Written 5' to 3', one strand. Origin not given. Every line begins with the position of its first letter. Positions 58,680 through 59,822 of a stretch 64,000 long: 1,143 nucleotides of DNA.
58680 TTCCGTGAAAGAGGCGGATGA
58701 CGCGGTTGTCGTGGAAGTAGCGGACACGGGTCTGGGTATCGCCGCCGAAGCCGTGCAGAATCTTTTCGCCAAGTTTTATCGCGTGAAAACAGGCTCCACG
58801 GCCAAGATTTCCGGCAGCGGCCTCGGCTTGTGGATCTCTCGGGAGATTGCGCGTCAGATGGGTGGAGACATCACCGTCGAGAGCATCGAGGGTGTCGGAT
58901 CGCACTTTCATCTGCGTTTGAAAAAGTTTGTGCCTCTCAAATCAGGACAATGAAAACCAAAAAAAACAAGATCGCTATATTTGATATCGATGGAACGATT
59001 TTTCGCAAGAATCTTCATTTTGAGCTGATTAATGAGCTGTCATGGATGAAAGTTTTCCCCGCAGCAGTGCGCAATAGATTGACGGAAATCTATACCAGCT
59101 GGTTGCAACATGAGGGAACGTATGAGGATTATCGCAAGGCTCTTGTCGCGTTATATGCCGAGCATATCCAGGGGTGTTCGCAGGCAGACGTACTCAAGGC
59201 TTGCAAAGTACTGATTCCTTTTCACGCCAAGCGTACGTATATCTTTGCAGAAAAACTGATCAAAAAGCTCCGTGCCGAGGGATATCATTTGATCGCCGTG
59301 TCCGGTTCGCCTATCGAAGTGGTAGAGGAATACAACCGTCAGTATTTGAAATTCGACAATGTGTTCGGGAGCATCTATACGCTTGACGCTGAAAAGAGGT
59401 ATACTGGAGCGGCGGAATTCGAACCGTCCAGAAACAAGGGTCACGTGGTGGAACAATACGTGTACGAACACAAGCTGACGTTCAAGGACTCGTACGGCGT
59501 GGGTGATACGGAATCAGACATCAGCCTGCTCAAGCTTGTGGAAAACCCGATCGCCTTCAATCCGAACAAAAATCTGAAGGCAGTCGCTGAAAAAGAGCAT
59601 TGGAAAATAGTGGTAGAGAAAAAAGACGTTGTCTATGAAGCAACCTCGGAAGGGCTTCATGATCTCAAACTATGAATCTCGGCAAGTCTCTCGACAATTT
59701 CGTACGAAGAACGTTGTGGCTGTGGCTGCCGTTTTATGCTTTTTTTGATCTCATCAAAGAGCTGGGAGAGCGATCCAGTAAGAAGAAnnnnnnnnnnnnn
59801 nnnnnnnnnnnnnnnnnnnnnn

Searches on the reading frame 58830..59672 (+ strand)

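Call 68: search_protein_families(library=pfam, proteins=[window:58830-59672:+], max_evalue=0.0001)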
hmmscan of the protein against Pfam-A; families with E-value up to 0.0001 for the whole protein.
window:58830-59672:+ (281 aa): 3 families
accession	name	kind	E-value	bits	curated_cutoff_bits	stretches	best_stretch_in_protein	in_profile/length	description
PF12710.13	HAD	-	2.3e-17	64.5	27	1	49-235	1-189/189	haloacid dehalogenase-like hydrolase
PF00702.32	Hydrolase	-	7.7e-08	33.4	26.4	1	47-235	2-188/191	haloacid dehalogenase-like hydrolase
PF08282.18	Hydrolase_3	-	2.8e-06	27.7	20.9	0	200-255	185-241/255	haloacid dehalogenase-like hydrolase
